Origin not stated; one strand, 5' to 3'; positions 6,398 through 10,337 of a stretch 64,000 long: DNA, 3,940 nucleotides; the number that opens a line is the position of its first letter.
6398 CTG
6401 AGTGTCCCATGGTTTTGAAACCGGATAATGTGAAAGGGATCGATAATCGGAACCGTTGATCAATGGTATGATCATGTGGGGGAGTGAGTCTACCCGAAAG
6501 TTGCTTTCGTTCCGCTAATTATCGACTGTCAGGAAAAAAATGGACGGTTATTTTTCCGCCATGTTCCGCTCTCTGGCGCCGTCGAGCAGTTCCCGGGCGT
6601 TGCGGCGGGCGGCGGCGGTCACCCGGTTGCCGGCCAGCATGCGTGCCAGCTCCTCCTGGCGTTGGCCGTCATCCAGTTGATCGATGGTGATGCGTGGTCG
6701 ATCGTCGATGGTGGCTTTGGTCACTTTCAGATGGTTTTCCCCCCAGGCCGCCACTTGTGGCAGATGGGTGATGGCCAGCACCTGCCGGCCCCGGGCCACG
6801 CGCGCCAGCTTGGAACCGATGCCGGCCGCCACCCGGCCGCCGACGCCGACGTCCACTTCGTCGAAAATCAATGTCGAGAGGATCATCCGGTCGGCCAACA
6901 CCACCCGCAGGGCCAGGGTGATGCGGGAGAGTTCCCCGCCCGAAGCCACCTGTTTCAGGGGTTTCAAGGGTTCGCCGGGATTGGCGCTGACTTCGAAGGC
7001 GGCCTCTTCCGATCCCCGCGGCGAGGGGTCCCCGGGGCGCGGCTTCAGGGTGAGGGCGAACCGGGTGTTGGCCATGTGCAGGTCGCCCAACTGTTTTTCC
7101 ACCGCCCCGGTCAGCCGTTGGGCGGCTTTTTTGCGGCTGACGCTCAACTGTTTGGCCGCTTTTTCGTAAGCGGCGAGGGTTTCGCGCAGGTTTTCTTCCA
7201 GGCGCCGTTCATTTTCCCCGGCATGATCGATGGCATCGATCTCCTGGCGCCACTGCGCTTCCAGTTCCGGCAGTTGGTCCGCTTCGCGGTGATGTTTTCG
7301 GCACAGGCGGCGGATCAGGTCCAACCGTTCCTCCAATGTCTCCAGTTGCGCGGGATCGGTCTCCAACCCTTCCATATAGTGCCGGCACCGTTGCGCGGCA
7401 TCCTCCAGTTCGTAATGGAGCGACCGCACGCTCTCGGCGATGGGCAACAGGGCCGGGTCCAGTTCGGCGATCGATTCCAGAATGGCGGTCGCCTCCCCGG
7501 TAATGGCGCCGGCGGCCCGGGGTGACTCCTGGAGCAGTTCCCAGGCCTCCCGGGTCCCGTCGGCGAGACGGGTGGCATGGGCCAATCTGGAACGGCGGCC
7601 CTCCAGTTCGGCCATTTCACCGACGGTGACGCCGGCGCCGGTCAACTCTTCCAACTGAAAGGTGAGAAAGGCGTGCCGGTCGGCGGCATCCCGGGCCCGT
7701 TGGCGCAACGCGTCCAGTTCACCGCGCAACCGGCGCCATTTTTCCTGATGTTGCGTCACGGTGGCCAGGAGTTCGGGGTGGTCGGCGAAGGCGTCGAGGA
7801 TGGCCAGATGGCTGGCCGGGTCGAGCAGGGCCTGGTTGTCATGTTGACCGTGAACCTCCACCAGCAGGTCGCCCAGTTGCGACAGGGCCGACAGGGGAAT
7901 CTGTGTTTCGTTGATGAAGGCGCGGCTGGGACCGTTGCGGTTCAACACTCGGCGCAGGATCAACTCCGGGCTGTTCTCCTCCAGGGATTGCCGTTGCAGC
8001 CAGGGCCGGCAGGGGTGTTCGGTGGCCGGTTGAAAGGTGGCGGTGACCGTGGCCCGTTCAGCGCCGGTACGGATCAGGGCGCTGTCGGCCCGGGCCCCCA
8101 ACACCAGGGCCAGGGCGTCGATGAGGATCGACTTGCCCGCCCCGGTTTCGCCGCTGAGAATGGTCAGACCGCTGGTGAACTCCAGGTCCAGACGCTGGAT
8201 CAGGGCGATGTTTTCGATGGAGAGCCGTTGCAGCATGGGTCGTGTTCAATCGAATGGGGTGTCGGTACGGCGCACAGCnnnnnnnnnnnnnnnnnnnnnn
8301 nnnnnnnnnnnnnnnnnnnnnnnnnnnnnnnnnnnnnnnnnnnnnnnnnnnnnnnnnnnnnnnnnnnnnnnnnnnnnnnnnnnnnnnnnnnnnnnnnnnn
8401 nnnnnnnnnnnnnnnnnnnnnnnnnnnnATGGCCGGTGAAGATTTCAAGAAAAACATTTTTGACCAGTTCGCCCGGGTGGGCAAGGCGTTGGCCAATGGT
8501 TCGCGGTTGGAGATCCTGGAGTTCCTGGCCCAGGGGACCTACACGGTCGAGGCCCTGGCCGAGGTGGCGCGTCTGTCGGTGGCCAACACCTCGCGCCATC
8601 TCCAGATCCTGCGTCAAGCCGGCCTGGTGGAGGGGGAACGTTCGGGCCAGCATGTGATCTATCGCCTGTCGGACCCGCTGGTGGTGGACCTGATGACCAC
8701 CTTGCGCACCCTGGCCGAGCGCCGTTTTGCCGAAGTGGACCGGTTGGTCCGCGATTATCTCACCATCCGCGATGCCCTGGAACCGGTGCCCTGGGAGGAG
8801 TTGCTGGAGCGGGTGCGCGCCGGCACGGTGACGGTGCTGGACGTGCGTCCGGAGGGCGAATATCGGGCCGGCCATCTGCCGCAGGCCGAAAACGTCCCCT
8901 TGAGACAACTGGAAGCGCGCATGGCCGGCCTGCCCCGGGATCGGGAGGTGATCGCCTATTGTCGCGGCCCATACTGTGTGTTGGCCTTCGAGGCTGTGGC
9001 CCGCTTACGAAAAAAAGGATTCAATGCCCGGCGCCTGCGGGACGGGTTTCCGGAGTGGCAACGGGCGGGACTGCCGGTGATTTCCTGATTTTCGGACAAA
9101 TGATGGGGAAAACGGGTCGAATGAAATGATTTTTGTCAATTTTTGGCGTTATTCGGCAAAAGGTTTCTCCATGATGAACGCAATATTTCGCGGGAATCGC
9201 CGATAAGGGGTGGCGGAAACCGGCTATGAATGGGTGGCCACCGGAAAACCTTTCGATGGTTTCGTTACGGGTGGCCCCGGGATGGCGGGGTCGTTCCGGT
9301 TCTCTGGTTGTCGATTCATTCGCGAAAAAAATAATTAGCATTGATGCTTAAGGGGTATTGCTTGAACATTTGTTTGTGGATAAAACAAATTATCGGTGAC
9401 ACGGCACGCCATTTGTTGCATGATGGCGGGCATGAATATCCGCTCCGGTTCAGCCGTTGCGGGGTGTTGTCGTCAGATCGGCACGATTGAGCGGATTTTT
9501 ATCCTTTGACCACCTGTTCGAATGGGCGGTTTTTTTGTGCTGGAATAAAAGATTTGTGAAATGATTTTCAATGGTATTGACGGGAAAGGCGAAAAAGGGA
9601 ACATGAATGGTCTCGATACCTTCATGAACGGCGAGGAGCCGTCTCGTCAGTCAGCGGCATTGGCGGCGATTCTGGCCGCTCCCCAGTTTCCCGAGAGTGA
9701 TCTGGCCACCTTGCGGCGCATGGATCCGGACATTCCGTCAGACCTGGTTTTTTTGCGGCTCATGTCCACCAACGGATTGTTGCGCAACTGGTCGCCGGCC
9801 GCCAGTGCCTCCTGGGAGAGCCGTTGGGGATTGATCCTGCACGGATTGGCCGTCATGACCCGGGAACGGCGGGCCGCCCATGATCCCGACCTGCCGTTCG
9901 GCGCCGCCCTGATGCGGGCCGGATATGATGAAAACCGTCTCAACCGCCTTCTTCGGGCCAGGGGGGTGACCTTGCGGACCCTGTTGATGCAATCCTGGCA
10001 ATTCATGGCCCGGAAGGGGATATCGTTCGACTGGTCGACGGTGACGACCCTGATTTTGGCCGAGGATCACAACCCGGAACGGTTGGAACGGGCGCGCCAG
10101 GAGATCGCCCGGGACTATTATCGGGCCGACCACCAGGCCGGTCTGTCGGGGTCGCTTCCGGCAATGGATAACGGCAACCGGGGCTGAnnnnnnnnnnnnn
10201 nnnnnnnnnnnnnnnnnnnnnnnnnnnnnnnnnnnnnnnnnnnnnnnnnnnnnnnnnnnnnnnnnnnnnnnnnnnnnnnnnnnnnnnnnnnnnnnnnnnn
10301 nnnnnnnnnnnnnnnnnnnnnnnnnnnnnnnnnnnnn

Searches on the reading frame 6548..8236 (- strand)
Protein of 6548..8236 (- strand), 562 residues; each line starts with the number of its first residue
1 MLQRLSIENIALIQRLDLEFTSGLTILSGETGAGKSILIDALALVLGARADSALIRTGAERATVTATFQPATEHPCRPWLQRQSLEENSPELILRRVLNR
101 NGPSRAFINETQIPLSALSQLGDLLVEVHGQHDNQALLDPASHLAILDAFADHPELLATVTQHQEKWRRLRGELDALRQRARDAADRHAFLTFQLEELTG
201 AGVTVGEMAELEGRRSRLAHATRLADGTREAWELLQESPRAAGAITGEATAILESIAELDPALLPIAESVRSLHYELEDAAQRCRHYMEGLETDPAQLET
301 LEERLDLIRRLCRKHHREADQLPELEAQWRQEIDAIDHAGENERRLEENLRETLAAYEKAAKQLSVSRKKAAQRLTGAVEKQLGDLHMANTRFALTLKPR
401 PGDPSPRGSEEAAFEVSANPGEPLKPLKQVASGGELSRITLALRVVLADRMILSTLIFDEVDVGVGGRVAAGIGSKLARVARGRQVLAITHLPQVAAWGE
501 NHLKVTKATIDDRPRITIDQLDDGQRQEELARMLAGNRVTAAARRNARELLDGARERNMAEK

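Call 7: search_protein_families(library=pfam, proteins=[window:6548-8236:-], max_evalue=0.001)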
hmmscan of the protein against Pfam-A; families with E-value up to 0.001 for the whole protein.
window:6548-8236:- (562 aa): 3 families
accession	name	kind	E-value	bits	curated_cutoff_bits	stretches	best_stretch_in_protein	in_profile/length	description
PF02463.25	SMC_N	-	2.5e-14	53.7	40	1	1-507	1-213/220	RecF/RecN/SMC N terminal domain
PF13476.12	AAA_23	-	5.2e-13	50.5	27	1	4-65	1-64/201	AAA domain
PF13555.12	AAA_29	-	2.6e-06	27.5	27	1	2-49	1-49/61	P-loop containing region of AAA domain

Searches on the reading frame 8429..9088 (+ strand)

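Call 26: search_protein_families(library=pfam, proteins=[window:8429-9088:+], max_evalue=0.001)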
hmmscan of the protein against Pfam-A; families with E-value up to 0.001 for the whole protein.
window:8429-9088:+ (219 aa): 7 families
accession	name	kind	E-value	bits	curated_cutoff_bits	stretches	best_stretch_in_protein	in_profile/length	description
PF00581.25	Rhodanese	-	5e-16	59.4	22.2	1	123-212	3-101/102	Rhodanese-like domain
PF01022.26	HTH_5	-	1e-11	44.9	22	1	25-68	3-46/47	Bacterial regulatory protein, arsR family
PF12840.13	HTH_20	-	8.8e-10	38.9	27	1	21-69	1-50/51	Helix-turn-helix domain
PF12802.13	MarR_2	-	1.8e-05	25.2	27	1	25-74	6-57/61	MarR family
PF25212.1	HVO_A0114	-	0.0001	22.5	27.6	1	14-76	13-75/84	HVO_A0114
PF08100.18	Dimerisation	-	0.0002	21.5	25.6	1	16-81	17-84/93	O-methyltransferase dimerisation domain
PF13412.12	HTH_24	-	0.00077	19.4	21.9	0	25-68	4-48/48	Winged helix-turn-helix DNA-binding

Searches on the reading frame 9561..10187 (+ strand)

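Call 26: search_protein_families(library=pfam, proteins=[window:9561-10187:+], max_evalue=0.001)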
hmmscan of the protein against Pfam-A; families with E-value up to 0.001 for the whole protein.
window:9561-10187:+ (208 aa): 1 family
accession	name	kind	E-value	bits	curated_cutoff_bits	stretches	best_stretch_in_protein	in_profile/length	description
PF09485.15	CRISPR_Cse2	-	4e-10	40.7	24.6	1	47-187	1-137/137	CRISPR-associated protein Cse2 (CRISPR_cse2)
